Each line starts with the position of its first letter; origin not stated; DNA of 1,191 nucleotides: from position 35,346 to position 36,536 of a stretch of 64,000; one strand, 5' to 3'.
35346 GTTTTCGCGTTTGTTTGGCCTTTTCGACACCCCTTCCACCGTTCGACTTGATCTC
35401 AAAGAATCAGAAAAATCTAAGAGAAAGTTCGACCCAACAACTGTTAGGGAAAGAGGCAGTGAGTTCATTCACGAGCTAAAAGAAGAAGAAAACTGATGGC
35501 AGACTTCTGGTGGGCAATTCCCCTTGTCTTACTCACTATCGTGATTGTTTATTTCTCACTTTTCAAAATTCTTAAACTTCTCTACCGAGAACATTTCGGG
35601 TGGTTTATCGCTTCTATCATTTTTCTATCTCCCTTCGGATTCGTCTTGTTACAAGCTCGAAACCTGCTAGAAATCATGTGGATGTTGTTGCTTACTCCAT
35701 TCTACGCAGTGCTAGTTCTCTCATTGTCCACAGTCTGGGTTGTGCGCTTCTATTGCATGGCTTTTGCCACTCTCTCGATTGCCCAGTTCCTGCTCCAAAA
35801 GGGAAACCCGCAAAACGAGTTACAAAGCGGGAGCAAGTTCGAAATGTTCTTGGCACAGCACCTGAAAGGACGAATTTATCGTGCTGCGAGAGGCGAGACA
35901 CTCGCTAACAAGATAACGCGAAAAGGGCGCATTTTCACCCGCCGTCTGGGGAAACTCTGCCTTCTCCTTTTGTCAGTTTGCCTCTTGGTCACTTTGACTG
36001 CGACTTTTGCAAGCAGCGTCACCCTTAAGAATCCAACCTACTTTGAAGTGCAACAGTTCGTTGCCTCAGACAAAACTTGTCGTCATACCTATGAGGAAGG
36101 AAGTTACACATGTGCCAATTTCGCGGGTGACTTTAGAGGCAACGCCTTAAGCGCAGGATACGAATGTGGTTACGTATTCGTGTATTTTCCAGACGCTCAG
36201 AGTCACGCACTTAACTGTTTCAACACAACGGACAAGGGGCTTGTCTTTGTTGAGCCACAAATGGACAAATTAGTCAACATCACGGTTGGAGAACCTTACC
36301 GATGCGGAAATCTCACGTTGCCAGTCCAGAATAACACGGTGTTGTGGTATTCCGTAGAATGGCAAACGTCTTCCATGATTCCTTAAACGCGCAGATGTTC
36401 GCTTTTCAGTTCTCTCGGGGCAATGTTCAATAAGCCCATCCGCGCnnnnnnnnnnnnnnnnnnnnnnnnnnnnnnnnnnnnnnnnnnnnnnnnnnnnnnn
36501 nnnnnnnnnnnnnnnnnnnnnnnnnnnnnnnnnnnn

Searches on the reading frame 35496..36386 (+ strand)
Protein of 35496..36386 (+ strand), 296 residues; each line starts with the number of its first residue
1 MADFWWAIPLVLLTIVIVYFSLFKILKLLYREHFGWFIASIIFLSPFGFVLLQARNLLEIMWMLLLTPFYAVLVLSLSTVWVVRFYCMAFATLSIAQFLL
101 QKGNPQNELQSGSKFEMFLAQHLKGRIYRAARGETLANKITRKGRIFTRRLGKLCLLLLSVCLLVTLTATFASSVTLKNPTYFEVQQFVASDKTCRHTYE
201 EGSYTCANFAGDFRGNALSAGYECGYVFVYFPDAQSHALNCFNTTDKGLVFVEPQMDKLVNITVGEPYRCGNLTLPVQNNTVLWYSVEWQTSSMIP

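Call 8: search_protein_families(library=pfam, proteins=[window:35496-36386:+], max_evalue=0.01)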
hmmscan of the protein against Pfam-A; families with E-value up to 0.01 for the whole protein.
window:35496-36386:+ (296 aa): 0 families

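Call 35: search_protein_families(library=ncbifam, proteins=[window:35496-36386:+], max_evalue=0.01)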
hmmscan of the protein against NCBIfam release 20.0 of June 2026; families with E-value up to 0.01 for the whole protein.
window:35496-36386:+ (296 aa): 1 family
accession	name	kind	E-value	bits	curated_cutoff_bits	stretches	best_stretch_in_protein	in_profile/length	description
NF008934.0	PRK12291.1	equivalog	0.0027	17.1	427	1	3-116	84-198/419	apolipoprotein N-acyltransferase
